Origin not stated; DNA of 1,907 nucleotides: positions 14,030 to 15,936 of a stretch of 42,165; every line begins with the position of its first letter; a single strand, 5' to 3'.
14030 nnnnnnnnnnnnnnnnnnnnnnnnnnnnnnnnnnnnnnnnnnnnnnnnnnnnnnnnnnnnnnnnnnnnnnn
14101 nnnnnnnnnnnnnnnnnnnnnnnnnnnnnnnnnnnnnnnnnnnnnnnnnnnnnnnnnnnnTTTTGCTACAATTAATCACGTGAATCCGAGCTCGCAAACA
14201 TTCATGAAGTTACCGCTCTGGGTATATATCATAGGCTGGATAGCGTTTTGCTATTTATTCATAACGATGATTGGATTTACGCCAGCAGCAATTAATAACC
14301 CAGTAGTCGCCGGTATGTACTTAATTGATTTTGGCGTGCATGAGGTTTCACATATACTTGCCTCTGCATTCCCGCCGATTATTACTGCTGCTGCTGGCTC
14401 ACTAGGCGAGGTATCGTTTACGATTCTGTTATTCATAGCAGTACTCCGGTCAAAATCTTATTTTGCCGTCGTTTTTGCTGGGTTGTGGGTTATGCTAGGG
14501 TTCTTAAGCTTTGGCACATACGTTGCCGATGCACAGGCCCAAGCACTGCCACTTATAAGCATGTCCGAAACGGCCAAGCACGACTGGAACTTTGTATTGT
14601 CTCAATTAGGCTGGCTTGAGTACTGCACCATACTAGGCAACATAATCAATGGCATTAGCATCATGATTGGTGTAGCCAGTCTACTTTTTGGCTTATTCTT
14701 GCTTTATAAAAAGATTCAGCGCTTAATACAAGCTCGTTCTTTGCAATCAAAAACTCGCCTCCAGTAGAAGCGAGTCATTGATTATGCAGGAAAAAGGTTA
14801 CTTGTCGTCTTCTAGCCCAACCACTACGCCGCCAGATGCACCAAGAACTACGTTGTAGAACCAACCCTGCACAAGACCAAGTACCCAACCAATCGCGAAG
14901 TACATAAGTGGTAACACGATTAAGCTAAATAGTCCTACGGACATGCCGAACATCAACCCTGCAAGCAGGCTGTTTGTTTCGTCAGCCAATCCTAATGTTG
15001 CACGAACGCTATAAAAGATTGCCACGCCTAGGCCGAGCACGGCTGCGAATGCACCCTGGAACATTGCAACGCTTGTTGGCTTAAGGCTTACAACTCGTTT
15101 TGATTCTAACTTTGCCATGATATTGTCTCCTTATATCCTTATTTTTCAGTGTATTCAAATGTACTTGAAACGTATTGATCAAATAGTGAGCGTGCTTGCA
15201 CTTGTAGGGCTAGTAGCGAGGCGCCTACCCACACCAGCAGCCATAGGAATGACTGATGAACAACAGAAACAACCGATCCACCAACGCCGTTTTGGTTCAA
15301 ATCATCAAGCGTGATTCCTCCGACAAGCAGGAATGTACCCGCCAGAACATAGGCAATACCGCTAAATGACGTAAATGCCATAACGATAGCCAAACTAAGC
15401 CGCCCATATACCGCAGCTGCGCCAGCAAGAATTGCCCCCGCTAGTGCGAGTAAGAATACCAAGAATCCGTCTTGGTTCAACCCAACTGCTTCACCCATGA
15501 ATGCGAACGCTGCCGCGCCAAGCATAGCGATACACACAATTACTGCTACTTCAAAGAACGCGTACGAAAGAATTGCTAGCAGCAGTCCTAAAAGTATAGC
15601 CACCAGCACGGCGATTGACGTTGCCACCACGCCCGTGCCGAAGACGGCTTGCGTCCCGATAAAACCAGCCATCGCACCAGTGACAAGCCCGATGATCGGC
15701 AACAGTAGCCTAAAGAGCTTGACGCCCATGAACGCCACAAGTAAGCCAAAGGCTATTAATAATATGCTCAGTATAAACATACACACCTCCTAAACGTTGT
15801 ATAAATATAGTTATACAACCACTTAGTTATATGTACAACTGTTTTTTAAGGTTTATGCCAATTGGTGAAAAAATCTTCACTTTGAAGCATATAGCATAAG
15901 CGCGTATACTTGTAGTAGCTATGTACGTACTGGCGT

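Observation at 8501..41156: Window-wide pattern: the best promoters in the window all serve GC-rich inserts, and cargo starts at about +1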

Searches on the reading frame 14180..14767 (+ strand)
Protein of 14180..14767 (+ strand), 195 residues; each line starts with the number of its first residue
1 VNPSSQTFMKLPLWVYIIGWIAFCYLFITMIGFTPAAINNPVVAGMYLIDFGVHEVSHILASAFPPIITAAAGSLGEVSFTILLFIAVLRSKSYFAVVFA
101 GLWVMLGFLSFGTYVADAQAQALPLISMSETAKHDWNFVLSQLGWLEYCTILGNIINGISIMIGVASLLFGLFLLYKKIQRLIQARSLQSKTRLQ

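Call 42: search_protein_families(library=pfam, max_evalue=1, proteins=[window:14180-14767:+])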
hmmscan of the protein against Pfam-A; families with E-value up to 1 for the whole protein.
window:14180-14767:+ (195 aa): 3 families
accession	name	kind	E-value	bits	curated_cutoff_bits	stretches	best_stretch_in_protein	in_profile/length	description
PF02453.23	Reticulon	-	0.036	14.4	31.8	1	134-185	101-152/157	Reticulon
PF14940.11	TMEM219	-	0.049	13.6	27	1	104-153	21-63/240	Transmembrane 219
PF20516.4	PDDEXK_12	-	0.32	11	27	1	118-183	183-238/246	PD-(D/E)XK nuclease superfamily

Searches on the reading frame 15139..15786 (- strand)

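Call 42: search_protein_families(library=pfam, max_evalue=1, proteins=[window:15139-15786:-])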
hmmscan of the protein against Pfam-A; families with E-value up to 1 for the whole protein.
window:15139-15786:- (215 aa): 1 family
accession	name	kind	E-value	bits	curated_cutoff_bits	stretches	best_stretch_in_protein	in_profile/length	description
PF13886.12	TM7S3_TM198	-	0.0035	17.5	29.2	1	8-197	2-198/199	TM7S3/TM198-like domain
